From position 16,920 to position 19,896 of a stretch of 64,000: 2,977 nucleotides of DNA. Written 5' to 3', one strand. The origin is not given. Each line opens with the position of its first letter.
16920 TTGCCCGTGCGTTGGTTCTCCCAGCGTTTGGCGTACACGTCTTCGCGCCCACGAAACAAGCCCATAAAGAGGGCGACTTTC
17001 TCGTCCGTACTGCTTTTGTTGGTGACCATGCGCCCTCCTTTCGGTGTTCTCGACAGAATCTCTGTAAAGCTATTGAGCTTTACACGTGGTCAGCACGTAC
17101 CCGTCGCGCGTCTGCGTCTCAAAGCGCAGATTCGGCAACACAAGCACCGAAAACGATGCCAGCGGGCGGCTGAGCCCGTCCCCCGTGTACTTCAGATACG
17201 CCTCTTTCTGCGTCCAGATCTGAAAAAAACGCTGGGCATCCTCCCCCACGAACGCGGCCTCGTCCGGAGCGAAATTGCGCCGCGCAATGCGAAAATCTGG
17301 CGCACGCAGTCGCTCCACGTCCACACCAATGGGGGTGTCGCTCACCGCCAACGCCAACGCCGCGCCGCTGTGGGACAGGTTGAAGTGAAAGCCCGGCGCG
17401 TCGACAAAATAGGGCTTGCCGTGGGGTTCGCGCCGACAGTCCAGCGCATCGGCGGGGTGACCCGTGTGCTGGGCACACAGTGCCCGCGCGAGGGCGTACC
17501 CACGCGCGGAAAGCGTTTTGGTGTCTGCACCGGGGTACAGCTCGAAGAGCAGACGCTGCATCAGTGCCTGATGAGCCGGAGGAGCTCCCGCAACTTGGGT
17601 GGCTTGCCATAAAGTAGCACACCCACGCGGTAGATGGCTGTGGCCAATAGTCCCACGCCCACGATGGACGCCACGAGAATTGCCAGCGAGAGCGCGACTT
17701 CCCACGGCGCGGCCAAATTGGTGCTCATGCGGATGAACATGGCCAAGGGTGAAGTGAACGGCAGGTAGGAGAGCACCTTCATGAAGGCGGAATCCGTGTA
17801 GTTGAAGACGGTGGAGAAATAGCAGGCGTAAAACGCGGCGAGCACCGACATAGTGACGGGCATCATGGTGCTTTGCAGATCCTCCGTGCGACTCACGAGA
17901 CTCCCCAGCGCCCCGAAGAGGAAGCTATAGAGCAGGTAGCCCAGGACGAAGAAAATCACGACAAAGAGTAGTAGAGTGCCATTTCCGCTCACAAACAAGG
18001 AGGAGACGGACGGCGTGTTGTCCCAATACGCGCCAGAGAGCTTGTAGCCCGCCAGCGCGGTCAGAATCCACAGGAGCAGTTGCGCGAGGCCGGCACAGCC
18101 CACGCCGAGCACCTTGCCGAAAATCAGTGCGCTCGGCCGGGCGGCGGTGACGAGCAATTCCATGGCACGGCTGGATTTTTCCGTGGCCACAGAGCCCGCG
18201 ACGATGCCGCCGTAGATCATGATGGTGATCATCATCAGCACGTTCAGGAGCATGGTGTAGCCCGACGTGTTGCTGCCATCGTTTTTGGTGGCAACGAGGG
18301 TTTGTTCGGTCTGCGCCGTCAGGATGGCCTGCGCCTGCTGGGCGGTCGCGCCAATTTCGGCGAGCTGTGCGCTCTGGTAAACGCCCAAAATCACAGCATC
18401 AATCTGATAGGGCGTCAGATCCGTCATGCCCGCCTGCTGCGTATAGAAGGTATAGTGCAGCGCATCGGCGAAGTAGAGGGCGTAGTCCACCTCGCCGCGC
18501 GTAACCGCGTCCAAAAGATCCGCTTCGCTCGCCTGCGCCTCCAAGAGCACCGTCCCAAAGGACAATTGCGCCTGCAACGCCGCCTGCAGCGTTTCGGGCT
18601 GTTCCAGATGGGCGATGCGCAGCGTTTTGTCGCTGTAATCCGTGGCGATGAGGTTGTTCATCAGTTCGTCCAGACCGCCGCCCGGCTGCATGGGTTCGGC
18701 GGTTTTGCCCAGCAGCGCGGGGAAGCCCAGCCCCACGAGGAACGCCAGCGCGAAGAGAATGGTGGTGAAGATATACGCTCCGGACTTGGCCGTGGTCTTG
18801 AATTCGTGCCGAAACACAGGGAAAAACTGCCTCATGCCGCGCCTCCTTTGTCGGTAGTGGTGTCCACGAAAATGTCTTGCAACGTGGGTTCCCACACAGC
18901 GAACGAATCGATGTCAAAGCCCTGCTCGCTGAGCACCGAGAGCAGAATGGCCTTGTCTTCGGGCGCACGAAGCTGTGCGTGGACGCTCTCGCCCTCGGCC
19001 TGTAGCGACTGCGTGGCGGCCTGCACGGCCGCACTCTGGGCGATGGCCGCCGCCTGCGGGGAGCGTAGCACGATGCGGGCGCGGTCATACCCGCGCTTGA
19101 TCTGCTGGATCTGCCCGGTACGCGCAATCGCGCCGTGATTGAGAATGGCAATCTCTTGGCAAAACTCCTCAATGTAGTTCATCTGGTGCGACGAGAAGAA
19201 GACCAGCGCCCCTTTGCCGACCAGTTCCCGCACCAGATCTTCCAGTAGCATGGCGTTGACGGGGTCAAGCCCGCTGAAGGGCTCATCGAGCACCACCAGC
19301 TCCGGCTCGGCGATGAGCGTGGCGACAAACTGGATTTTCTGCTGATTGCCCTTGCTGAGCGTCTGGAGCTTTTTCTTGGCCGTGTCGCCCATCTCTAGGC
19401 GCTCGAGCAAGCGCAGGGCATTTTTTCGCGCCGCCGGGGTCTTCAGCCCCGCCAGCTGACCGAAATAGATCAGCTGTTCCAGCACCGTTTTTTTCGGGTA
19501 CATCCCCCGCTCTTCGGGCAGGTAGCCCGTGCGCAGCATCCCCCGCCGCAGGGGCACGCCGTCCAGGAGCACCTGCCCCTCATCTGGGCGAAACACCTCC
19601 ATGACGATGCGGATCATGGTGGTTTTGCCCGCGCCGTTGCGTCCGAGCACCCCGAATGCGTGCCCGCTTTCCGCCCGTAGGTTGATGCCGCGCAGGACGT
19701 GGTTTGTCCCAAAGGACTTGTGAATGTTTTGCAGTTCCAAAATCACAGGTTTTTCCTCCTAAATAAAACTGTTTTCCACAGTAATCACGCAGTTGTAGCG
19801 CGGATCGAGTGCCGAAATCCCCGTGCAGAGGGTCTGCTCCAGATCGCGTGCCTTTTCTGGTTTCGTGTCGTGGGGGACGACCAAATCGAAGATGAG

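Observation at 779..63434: Five families of strictly 7-nt-periodic arrays build most intergenic spacers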

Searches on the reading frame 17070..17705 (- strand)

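Call 36: search_protein_families(library=pfam, proteins=[window:17070-17705:-])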
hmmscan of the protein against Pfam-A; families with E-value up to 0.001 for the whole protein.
window:17070-17705:- (211 aa): 2 families
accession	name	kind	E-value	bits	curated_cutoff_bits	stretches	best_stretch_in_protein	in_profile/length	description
PF01648.25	ACPS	-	2.4e-14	53.7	25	1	125-198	1-87/111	4'-phosphopantetheinyl transferase superfamily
PF22624.1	AASDHPPT_N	-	1.6e-06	28.7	27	1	66-121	37-97/100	4'-phosphopantetheinyl transferase, N-terminal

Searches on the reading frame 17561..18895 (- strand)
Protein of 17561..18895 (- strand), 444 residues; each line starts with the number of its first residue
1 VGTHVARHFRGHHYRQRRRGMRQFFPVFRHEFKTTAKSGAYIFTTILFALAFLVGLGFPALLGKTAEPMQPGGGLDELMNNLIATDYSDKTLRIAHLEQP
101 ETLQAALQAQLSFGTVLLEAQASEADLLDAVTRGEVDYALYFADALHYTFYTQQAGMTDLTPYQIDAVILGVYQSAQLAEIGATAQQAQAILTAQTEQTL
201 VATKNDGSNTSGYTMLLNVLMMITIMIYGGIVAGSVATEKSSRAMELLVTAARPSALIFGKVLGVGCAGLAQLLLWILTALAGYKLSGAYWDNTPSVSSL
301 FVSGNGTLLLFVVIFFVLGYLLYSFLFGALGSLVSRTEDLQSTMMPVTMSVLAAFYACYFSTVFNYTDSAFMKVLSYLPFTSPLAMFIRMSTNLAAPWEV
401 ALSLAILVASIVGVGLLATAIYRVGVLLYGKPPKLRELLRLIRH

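Call 53: search_protein_families(library=pfam, proteins=[window:17561-18895:-])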
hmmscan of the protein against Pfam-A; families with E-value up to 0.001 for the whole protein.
window:17561-18895:- (444 aa): 1 family
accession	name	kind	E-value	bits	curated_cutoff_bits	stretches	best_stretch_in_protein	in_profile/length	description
PF12698.13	ABC2_membrane_3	-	4.9e-43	148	31.6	1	41-418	3-345/347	ABC-2 family transporter protein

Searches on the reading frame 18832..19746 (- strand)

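Call 53: search_protein_families(library=pfam, proteins=[window:18832-19746:-])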
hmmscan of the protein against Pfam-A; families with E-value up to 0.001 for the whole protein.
window:18832-19746:- (304 aa): 3 families
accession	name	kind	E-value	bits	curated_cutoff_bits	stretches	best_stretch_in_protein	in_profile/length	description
PF00005.33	ABC_tran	-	4.4e-25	89.3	25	1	18-157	1-136/137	ABC transporter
PF13732.12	DrrA1-3_C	-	3.1e-11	44.3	27.4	1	211-297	1-81/81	ATP-binding protein DrrA1-3-like, C-terminal domain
PF13304.12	AAA_21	-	1.1e-10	42.5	27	1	84-189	181-300/304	AAA domain, putative AbiEii toxin, Type IV TA system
